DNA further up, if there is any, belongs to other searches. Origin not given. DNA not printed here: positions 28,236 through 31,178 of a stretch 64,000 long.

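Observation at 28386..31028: Processive GT2 synthase fused to a GH26-like hydrolase, driven by a consensus leaderless promoter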

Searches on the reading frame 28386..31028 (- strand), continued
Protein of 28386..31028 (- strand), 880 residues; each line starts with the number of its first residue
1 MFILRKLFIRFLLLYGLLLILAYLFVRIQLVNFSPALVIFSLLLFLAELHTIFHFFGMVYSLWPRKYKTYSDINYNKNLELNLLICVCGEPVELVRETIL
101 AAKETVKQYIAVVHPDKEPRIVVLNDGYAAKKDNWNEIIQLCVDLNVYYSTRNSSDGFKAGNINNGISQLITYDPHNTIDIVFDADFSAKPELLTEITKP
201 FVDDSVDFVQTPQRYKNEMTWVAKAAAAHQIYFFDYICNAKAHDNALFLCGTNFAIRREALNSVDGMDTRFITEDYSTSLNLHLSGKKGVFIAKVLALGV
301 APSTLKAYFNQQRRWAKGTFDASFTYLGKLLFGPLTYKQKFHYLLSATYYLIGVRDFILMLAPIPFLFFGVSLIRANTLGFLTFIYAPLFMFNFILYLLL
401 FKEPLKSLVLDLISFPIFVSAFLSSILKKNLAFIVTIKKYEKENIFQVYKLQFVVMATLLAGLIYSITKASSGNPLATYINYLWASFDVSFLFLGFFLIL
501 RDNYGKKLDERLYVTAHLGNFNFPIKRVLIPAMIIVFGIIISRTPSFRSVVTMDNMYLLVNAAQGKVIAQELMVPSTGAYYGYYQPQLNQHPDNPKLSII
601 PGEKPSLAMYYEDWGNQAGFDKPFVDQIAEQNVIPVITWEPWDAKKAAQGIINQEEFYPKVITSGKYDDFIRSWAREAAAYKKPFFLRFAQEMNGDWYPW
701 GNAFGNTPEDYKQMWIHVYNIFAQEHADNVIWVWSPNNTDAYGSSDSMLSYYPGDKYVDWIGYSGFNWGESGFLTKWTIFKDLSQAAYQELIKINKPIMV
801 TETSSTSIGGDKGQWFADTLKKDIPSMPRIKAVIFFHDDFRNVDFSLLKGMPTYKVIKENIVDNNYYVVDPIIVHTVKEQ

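Call 27: predict_structure(alignment_id=A1)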
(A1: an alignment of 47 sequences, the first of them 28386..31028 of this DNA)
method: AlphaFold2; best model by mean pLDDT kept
length: 880 residues; sequences in the alignment: 47
mean_pLDDT: 88.1   pTM: 0.61
mean pLDDT of the five models: 88.1, 87.3, 86.8, 86.8, 85.9
residues with pLDDT >= 90: 558; 70-90: 237; 50-70: 59; < 50: 26
segments of 3 or more residues with pLDDT < 50: 508-514, 517-524, 547-551
pLDDT, mean of each block of 10 residues (from residue 1): 81 93 91 87 92 90 83 94 94 95 97 96 94 94 97 89 94 95 92 96 93 88 92 86 71 89 94 88 93 91 91 90 91 90 88 94 91 76 86 87 91 95 92 71 89 96 86 73 93 93 66 48 47 59 49 54 70 94 95 94 94 83 95 96 89 89 95 96 95 86 89 97 96 92 87 96 93 88 93 96 93 96 96 95 90 95 94 79
secondary structure, 60 per line:
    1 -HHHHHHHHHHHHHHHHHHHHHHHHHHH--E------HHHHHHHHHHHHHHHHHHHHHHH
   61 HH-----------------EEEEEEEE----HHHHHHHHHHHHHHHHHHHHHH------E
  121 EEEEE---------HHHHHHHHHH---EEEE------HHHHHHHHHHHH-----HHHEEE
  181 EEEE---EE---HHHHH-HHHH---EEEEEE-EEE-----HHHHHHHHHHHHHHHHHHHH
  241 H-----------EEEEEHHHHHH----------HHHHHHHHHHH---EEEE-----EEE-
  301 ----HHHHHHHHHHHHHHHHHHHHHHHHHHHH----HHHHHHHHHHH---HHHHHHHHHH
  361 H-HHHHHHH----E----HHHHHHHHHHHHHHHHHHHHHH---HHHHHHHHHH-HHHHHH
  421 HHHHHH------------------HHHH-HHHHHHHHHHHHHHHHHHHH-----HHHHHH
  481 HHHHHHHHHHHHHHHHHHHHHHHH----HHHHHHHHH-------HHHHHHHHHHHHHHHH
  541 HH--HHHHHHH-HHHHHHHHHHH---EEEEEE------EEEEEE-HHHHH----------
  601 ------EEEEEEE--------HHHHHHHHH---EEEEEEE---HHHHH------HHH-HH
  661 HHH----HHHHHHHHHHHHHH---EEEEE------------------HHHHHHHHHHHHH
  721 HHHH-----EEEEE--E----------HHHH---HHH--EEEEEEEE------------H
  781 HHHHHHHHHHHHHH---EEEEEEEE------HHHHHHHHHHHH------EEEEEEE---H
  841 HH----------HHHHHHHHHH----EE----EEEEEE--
elements in order (helices of 4 or more, strands of 3 or more residues): H2-28 H38-62 E80-87 H92-113 E120-125 H135-144 E148-151 H158-169 E178-184 H193-197 H199-202 E206-211 E213-215 H221-241 E253-257 H258-263 H274-284 E288-291 E297-299 H305-332 H337-347 H351-361 H363-369 H379-400 H404-413 H415-426 H445-448 H450-469 H475-504 H509-517 H525-542 H545-551 H553-563 E567-572 E579-584 H586-590 E607-613 H622-630 E634-640 H644-648 H659-663 H668-681 E685-689 H708-724 E730-734 H748-751 E760-767 H780-794 E798-805 H812-823 E830-836 H853-862 E873-878

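Call 31: fold_search(model_id=the predicted structure, library=pdb)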
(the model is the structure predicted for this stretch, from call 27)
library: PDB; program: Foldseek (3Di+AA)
matches with E <= 10: 1277; with E <= 0.001: 306
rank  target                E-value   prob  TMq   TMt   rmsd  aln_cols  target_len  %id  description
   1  4p00_A                8.1e-25  1.00  0.49  0.59   3.2       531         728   24  Bacterial Cellulose Synthase in complex with cyclic-di-GMP and UDP (released 2014-04-09)
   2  9b8v_E                1.3e-24  1.00  0.48  0.50   4.2       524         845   21  AlphaFold2 informed cryo-EM model of the E. coli cellulose synthase BcsAG3B6 complex (released 2025-02-19)
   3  9fnn_A                8.5e-23  1.00  0.46  0.50   5.1       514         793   20  Cryo-EM structure of the c-di-GMP-saturated 'crown'less Bcs macrocomplex for cellulose secretion in E. coli (released 2024-10-16)
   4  5ej1_A                1.1e-22  1.00  0.49  0.59   3.7       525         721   24  Pre-translocation state of bacterial cellulose synthase (released 2016-03-30)
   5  4hg6_A                5.1e-22  1.00  0.48  0.56   4.0       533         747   24  Structure of a cellulose synthase - cellulose translocation intermediate (released 2012-12-19)
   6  9fmz_A                1.3e-20  1.00  0.44  0.47   5.4       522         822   20  Cryo-EM structure of the c-di-GMP-bound synthase:pEtN transferase complex (BcsA-Bct-G3) from the E. coli cellulose sec (released 2024-10-16)
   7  9fmv_A                1.5e-19  1.00  0.40  0.45   5.5       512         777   19  Cryo-EM structure of the c-di-GMP-free synthase:pEtN transferase complex (BcsA-Bct-G3) from the E. coli cellulose secr (released 2024-10-16)
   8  2vi0_A                4.8e-19  1.00  0.28  0.87   3.2       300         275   29  Lichenase CtLic26 in complex with a thio-oligosaccharide (released 2009-03-10)
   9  2cip_A                6.2e-19  1.00  0.28  0.87   3.2       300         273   28  Structure of the Michaelis complex of a family 26 lichenase (released 2006-07-12)
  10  6zpl_C                8.8e-19  1.00  0.27  0.85   3.4       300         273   28  Inward-open structure of human glycine transporter 1 in complex with a benzoylisoindoline inhibitor, sybody Sb_GlyT1#7 (released 2021-03-17)
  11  2bvd                  9.3e-19  1.00  0.28  0.87   3.2       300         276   29  HOW FAMILY 26 GLYCOSIDE HYDROLASES ORCHESTRATE CATALYSIS ON DIFFERENT POLYSACCHARIDES. STRUCTURE AND ACTIVITY OF A CLOST (released 2005-06-30)
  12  2v3g                  1.4e-18  1.00  0.28  0.88   3.1       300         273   29  Structure of a family 26 lichenase in complex with noeuromycin (released 2007-09-18)
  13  2bv9                  1.5e-18  1.00  0.28  0.85   3.2       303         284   28  HOW FAMILY 26 GLYCOSIDE HYDROLASES ORCHESTRATE CATALYSIS ON DIFFERENT POLYSACCHARIDES. STRUCTURE AND ACTIVITY OF A CLOST (released 2005-06-30)
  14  9fp0_A                1.7e-18  1.00  0.40  0.44   6.2       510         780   20  Cryo-EM structure of the 'crown'less Bcs macrocomplex for E. coli cellulose secretion in non-saturating c-di-GMP (loca (released 2024-10-16)
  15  2cit_A                1.8e-18  1.00  0.28  0.87   3.2       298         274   28  Structure of the covalent intermediate of a family 26 lichenase (released 2006-04-10)
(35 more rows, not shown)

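Call 36: find_related_loci(query=A1, collection=genome_contigs, flank=4000)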
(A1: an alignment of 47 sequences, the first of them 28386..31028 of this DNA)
Query A1 (880 aa) in genome_contigs; peptide patterns used: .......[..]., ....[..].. (x = any residue, [..] = any of these).
600 stretches matched a pattern (row limit reached: there are more); 565 encode a relative of the query (tblastn E <= 1e-3); the best 80 are kept; 80 distinct loci.
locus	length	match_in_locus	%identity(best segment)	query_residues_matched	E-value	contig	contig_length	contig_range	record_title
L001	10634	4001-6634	55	3-876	0e+0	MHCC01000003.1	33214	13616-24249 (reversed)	MAG: Candidatus Blackburnbacteria bacterium RIFCSPLOWO2_01_FULL_40_20 rifcsplowo2_01_scaffold_1764, whole genome shotgun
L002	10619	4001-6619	55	4-874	0e+0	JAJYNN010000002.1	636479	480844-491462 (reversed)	MAG: bacterium isolate DBS2-4.bin71 NODE_6_length_636479_cov_3.29991, whole genome shotgun sequence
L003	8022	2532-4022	59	2-503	0e+0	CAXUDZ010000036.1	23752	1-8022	MAG TPA_asm: uncultured Abditibacterium sp. isolate public_SRR14722176_metawrap_bin.6 genome assembly, contig: public_SR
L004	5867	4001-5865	63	5-861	2e-139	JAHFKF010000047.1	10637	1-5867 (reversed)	MAG: Candidatus Levyibacteriota bacterium isolate nzgw403 NODE_4541_length_10638_cov_3.348769, whole genome shotgun sequ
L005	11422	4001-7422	54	4-873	0e+0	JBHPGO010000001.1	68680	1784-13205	Patescibacteria group bacterium isolate SAG AM-311-M21 NODE_1_length_68680_cov_31.518980, whole genome shotgun sequence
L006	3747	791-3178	29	39-872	7e-105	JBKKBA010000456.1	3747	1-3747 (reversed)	MAG: Actinomycetota bacterium isolate swi_bin.332 S1Ck127_10315446_flag_1_multi_7.0000_len_3747, whole genome shotgun se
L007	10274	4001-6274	29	81-847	4e-92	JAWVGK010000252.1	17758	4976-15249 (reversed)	MAG: Solirubrobacteraceae bacterium isolate BP_475 scaffold_5293156, whole genome shotgun sequence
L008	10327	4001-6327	50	81-873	5e-105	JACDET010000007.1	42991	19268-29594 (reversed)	MAG: Candidatus Levyibacteriota bacterium isolate MGR_bin367 SD2903_NODE_72_length_42991_cov_1.119284, whole genome shot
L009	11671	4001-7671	28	80-847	5e-80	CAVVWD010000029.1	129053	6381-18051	MAG: uncultured Thermoleophilaceae bacterium isolate MFD08497.bin.1.25 genome assembly, contig: contig_55594, whole geno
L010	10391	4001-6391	29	23-847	1e-95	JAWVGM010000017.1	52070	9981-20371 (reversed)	MAG: Solirubrobacteraceae bacterium isolate BP_477 scaffold_749071, whole genome shotgun sequence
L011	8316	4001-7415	27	80-847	1e-77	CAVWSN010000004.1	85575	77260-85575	MAG: uncultured Thermoleophilaceae bacterium isolate MFD05454.bin.2.130 genome assembly, contig: contig_115625, whole ge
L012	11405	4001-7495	28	13-847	5e-76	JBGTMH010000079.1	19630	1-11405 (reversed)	MAG: Patescibacteria group bacterium isolate JTS-RE358 k141_7162779, whole genome shotgun sequence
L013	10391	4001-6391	25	40-839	9e-67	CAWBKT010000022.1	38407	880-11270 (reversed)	MAG: uncultured delta proteobacterium isolate MFD02979.bin.2.87 genome assembly, contig: contig_17877, whole genome shot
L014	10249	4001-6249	28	81-819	2e-73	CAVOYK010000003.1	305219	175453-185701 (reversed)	MAG: uncultured Actinomycetes bacterium isolate MFD09779.bin.2.33 genome assembly, contig: contig_20207, whole genome sh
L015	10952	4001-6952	27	4-839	2e-60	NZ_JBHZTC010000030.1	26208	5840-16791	Kocuria sp. CPCC 205315 Scaffold30, whole genome shotgun sequence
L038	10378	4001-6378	32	13-863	7e-49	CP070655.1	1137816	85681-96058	MAG: Candidatus Omnitrophota bacterium isolate bin81 chromosome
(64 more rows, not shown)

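Call 37: list_cluster_members(proteins=[P0001, P0002, P0005])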
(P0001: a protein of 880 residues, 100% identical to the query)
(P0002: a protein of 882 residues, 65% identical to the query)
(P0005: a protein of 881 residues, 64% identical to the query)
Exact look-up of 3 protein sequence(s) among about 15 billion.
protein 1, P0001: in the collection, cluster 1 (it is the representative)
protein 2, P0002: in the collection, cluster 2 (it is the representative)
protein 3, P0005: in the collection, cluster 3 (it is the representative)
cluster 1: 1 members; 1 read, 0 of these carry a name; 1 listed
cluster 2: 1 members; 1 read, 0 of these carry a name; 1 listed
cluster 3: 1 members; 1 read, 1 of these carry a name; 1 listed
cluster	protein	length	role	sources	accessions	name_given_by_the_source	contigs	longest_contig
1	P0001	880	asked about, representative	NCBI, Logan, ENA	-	-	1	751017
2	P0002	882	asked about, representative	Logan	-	-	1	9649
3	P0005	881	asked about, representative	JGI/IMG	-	cellulose synthase (UDP-forming)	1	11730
